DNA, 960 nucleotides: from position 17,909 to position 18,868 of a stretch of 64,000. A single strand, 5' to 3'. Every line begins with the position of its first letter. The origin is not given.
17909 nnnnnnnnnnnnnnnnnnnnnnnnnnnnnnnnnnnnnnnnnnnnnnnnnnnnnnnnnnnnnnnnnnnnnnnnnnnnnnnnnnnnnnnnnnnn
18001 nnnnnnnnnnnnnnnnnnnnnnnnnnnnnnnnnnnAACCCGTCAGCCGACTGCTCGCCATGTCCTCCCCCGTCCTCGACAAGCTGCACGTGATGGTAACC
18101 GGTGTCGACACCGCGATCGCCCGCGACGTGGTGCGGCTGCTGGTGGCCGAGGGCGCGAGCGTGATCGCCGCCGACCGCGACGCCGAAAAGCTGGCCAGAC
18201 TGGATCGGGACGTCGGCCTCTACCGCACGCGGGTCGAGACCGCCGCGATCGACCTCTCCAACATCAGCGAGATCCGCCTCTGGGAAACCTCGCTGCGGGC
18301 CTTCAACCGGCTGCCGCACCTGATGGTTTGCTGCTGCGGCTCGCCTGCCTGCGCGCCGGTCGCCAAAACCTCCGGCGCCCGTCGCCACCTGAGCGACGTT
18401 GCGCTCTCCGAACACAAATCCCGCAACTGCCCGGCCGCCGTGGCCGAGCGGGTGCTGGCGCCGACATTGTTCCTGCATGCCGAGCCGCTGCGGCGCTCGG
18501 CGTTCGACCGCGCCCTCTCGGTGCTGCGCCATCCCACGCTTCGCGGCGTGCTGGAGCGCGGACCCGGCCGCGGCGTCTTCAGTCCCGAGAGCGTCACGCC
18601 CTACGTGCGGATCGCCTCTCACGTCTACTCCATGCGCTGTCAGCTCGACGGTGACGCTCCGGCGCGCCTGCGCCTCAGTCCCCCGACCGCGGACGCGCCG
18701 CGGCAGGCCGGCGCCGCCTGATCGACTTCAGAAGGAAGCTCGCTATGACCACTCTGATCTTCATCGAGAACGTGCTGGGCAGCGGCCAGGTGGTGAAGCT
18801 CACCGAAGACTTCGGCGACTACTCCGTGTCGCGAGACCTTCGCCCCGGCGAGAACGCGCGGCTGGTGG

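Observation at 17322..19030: Top candidate: GcrA-paralog operon with a CtrA box, a pseudo-SDR gene and an 82-aa gene, a possible undescribed cell-cycle or epigenetic regulatory module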

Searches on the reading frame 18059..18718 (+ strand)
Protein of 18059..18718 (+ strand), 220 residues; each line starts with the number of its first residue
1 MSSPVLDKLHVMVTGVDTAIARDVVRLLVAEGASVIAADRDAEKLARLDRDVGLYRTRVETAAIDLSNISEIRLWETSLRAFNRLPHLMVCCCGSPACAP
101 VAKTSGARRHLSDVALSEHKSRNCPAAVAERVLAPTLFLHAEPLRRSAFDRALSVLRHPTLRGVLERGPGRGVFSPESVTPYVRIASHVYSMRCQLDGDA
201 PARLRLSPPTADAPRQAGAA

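Call 5: search_protein_families(library=pfam, proteins=[window:18059-18718:+], max_evalue=0.1)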
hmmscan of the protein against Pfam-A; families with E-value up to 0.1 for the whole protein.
window:18059-18718:+ (220 aa): 1 family
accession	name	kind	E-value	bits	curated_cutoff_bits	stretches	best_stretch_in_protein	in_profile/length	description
PF00106.31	adh_short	-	1.5e-06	28.2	26.6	1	10-73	2-65/195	short chain dehydrogenase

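Call 6: search_protein_families(library=ncbifam, proteins=[window:18059-18718:+], max_evalue=0.1)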
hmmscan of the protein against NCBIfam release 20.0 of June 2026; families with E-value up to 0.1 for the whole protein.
window:18059-18718:+ (220 aa): 107 families (the best 25 are shown)
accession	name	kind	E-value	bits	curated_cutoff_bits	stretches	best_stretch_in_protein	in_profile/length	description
NF005467.0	PRK07060.1-5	equivalog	2.4e-09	37.1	360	1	10-106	11-98/245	SDR family oxidoreductase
NF038213.1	SDR_TniO_fam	equivalog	6.6e-08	32.2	300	1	11-95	5-90/249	SDR family oxidoreductase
NF004528.0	PRK05875.1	equivalog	5e-07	29.4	334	1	6-105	8-110/280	SDR family oxidoreductase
NF004453.0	PRK05786.1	equivalog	9.7e-07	28.6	243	1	6-94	3-91/238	3-ketoacyl-(acyl-carrier-protein) reductase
NF006565.0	PRK09072.1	equivalog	3.2e-06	26.9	238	1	7-87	4-82/265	SDR family oxidoreductase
TIGR04316.1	dhbA_paeA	equivalog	4.1e-06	26.6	300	1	11-94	1-84/250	2,3-dihydro-2,3-dihydroxybenzoate dehydrogenase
NF052558.1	MBtsdlDhBudC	equivalog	4.4e-06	26.5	270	1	10-103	5-96/250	meso-2,3-butanediol dehydrogenase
NF005881.0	PRK07832.1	equivalog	9.2e-06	25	296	1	6-81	7-83/287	SDR family oxidoreductase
NF005672.0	PRK07454.1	equivalog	9.2e-06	25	234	1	9-97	7-95/241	SDR family oxidoreductase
NF009468.0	PRK12826.1-4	equivalog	9.8e-06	25.4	318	1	8-89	7-89/256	SDR family oxidoreductase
NF006195.0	PRK08324.2-3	equivalog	2e-05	23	931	1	4-72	421-490/678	bifunctional aldolase/short-chain dehydrogenase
NF005449.0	PRK07041.1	equivalog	2.3e-05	24.4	257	1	6-75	5-73/240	SDR family oxidoreductase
NF005909.0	PRK07890.1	subfamily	2.7e-05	23.6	258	1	5-105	4-105/260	short chain dehydrogenase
NF004845.0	PRK06196.1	subfamily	3.2e-05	23.4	414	1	11-111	32-128/320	oxidoreductase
TIGR01963.1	PHB_DH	subfamily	3.8e-05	23.1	307.05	1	11-75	4-68/255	3-hydroxybutyrate dehydrogenase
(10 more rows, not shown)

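Call 9: find_homologous_proteins(query=window:18059-18718:+)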
Query window:18059-18718:+ (220 aa): 101 proteins with E <= 0.001 among 3102 candidates.
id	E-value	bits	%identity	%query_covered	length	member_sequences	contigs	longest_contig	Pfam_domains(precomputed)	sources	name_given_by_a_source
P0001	4.8e-134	463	99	100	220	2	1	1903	PF00106.32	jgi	jgi:NAD(P)-dependent dehydrogenase (short-subunit alcohol dehydrogenase family)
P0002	1.0e-93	331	73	97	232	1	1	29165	PF00106.32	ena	-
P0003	3.1e-92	326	75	94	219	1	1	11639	-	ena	-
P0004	3.7e-91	323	70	100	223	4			PF00106.32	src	-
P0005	7.3e-88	312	66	100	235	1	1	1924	-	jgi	jgi:hypothetical protein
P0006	2.0e-85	304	68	97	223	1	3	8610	PF00106.32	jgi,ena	jgi:NAD(P)-dependent dehydrogenase (short-subunit alcohol dehydrogenase family)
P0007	2.8e-85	304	64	100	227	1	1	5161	PF00106.32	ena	-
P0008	7.1e-85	302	68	100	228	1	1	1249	-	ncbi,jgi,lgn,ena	jgi:NAD(P)-dependent dehydrogenase (short-subunit alcohol dehydrogenase family)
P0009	7.5e-84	299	65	100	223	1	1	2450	-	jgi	jgi:NAD(P)-dependent dehydrogenase (short-subunit alcohol dehydrogenase family)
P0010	2.4e-83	297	66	100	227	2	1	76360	PF00106.32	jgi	jgi:NAD(P)-dependent dehydrogenase (short-subunit alcohol dehydrogenase family)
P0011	2.5e-83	297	64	94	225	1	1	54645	-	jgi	jgi:NAD(P)-dependent dehydrogenase (short-subunit alcohol dehydrogenase family)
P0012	3.2e-83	297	66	100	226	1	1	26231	PF00106.32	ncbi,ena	-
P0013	3.3e-83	297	64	100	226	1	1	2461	PF00106.32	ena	-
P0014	6.1e-83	296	64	100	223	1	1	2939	-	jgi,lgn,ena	-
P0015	1.3e-82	295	66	100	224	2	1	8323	PF00106.32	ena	-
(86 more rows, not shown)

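Call 53: predict_structure(alignment_id=A3)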
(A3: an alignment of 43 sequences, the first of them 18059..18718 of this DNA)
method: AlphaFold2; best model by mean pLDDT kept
length: 220 residues; sequences in the alignment: 43
mean_pLDDT: 70.4   pTM: 0.65
mean pLDDT of the five models: 70.4, 69.9, 69.4, 67.8, 67.5
residues with pLDDT >= 90: 69; 70-90: 49; 50-70: 33; < 50: 69
segments of 3 or more residues with pLDDT < 50: 98-110, 146-151, 169-195, 197-210, 213-216, 218-220
pLDDT, mean of each block of 10 residues (from residue 1): 66 88 88 92 94 85 95 95 91 64 47 73 88 91 59 56 60 40 42 47 43 47
secondary structure, 60 per line:
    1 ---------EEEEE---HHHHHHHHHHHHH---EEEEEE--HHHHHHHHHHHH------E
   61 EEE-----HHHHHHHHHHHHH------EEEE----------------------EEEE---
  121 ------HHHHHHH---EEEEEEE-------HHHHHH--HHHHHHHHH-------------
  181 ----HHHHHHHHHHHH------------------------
elements in order: E10-14 H18-30 E34-39 H42-53 E60-63 H69-81 E88-91 E114-117 H127-133 E137-143 H151-156 H159-167 H185-196

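Call 56: fold_search(model_id=the predicted structure, library=pdb)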
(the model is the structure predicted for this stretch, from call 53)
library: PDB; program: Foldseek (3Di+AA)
matches with E <= 10: 1986; with E <= 0.001: 384
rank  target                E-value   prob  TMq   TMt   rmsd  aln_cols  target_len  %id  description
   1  4cql_A                2.2e-05  1.00  0.34  0.31   3.3        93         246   31  Crystal structure of heterotetrameric human ketoacyl reductase complexed with NAD (released 2014-09-10)
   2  4iuy_C                3.0e-05  1.00  0.35  0.31   2.7        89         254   21  Crystal structure of short-chain dehydrogenase/reductase (apo-form) from A. baumannii clinical strain WM99C (released 2013-03-06)
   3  3ftp_C                4.6e-05  1.00  0.36  0.33   2.1        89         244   19  Crystal structure of 3-Ketoacyl-(acyl-carrier-protein) reductase from Burkholderia pseudomallei at 2.05 A resolution (released 2009-01-27)
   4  4i5e_A                5.2e-05  1.00  0.33  0.29   2.5        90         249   20  Crystal structure of Ralstonia sp. alcohol dehydrogenase in complex with NADP+ (released 2013-06-12)
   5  4i5d_A                5.5e-05  1.00  0.34  0.33   2.5        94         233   20  Crystal structure of Ralstonia sp. alcohol dehydrogenase in its apo form (released 2013-06-12)
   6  4eso_B                5.9e-05  1.00  0.33  0.29   2.7        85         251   24  Crystal structure of a putative oxidoreductase protein from Sinorhizobium meliloti 1021 in complex with NADP (released 2012-05-16)
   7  5jla_B                6.6e-05  1.00  0.34  0.29   3.2        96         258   28  Crystal Structure of Ribose-5-phosphate Isomerase from Brucella melitensis 16M (released 2016-05-11)
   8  4iuy_A                7.0e-05  1.00  0.35  0.31   2.7        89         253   21  Crystal structure of short-chain dehydrogenase/reductase (apo-form) from A. baumannii clinical strain WM99C (released 2013-03-06)
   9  5jla_D                7.0e-05  1.00  0.35  0.30   2.5        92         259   29  Crystal Structure of Ribose-5-phosphate Isomerase from Brucella melitensis 16M (released 2016-05-11)
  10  1yxm_A                7.5e-05  1.00  0.35  0.27   2.6        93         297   20  Crystal structure of peroxisomal trans 2-enoyl CoA reductase (released 2005-03-15)
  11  3svt_B                7.9e-05  1.00  0.34  0.28   2.8        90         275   26  Structure of a short-chain type dehydrogenase/reductase from Mycobacterium ulcerans (released 2011-07-20)
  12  4egf_G                7.9e-05  1.00  0.33  0.29   3.0        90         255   28  Crystal structure of a L-xylulose reductase from Mycobacterium smegmatis (released 2012-05-02)
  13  4cql_M                8.4e-05  1.00  0.34  0.31   2.5        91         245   30  Crystal structure of heterotetrameric human ketoacyl reductase complexed with NAD (released 2014-09-10)
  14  4zgw_A                8.4e-05  1.00  0.34  0.30   2.8        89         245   17  Short-chain dehydrogenase/reductase from Serratia marcescens BCRC 10948 (released 2016-04-27)
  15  3ucx                  9.5e-05  1.00  0.34  0.30   2.5        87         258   18  The structure of a Short chain dehydrogenase from Mycobacterium smegmatis (released 2011-11-09)
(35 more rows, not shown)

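Call 75: search_protein_families(library=phrogs, proteins=[window:18059-18718:+], max_evalue=0.01)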
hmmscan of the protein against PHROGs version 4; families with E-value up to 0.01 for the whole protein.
window:18059-18718:+ (220 aa): 1 family
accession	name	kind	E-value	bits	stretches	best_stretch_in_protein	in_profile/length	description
phrog_3142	-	moron, auxiliary metabolic gene and host takeover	3.2e-06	26.8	1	9-105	288-381/596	FabG-like 3-oxoacyl-(acyl-carrier-protein) reductase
